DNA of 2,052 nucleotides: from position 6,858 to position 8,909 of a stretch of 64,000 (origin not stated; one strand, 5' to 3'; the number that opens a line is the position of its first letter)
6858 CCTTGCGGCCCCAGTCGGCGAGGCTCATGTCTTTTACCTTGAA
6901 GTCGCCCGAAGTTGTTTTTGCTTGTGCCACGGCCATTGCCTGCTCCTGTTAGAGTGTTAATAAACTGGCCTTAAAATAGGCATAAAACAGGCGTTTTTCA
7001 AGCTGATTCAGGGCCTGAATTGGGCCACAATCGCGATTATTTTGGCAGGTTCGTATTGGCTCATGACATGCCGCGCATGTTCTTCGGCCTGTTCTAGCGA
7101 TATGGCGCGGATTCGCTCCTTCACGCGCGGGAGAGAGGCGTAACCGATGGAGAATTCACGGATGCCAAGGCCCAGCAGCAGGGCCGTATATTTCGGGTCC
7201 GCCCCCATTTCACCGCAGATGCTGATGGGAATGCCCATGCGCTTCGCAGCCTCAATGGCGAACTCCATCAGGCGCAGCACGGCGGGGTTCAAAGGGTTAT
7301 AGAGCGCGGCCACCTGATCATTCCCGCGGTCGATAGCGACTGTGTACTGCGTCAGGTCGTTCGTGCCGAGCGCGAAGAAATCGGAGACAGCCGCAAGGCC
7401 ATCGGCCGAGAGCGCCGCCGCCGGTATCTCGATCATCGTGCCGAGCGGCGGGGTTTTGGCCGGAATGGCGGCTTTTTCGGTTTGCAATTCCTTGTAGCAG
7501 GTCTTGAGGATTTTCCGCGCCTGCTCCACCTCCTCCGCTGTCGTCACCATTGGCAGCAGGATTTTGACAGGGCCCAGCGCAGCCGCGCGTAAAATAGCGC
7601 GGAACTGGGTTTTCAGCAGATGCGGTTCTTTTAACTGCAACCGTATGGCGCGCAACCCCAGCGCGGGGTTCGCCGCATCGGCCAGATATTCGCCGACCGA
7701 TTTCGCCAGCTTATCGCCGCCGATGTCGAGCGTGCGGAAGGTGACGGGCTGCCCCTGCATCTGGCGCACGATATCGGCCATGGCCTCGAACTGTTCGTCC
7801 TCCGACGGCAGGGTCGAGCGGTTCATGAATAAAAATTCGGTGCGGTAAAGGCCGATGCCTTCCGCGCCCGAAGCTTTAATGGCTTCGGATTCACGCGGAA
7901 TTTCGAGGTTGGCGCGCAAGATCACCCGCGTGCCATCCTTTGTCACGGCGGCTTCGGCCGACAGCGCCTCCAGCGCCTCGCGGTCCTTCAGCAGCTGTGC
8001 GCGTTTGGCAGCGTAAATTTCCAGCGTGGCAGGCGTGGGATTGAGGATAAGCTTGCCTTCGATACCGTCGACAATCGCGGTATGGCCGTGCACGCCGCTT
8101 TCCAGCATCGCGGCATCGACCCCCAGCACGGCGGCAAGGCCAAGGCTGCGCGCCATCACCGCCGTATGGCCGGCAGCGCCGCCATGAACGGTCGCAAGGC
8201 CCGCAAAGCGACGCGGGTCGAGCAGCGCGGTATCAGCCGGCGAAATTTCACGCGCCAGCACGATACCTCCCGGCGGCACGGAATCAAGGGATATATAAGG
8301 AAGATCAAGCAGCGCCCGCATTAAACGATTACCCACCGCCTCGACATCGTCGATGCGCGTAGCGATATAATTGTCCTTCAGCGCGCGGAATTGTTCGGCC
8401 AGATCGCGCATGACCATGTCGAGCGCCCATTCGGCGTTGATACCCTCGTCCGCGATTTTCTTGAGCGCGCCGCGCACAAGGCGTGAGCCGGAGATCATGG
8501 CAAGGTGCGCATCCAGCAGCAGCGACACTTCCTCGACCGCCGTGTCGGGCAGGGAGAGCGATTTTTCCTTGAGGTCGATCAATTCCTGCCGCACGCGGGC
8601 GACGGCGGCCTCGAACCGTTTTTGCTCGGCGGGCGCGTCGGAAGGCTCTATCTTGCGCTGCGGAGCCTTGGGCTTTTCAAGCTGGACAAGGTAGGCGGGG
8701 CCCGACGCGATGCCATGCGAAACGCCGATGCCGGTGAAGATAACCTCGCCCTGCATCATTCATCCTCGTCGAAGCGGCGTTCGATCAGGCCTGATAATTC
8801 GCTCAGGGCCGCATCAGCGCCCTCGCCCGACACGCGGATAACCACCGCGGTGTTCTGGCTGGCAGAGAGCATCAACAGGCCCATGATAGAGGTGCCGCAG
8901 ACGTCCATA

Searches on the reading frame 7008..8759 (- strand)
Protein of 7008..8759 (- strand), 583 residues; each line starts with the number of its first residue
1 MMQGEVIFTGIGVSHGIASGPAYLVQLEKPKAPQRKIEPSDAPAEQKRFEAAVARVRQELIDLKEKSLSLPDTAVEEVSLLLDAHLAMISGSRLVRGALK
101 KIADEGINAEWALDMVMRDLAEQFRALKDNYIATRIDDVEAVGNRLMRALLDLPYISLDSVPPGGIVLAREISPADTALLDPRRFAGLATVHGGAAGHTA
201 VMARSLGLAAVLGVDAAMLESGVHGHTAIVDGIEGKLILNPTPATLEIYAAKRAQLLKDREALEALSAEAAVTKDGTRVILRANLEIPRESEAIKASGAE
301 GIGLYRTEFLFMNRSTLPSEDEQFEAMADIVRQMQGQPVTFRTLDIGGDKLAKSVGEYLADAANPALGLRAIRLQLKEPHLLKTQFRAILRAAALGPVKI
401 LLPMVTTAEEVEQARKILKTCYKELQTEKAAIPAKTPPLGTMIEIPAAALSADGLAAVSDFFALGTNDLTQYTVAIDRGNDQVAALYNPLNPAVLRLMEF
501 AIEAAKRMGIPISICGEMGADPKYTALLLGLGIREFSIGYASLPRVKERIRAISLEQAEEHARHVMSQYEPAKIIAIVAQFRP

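Call 71: search_protein_families(library=pfam, proteins=[window:7008-8759:-], max_evalue=0.00001)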
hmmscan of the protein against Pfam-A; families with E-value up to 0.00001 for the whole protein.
window:7008-8759:- (583 aa): 3 families
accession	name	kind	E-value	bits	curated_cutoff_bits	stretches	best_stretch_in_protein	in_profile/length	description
PF02896.24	PEP-utilizers_C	-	9.2e-101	337.3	22.8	1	263-553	4-291/293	PEP-utilising enzyme, PEP-binding domain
PF05524.18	PEP-utilisers_N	-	5.4e-28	98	24.4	1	9-135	1-121/121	PEP-utilising enzyme, N-terminal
PF00391.29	PEP-utilizers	-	8.8e-16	57.7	23.1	1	162-235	2-72/72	PEP-utilising enzyme, mobile domain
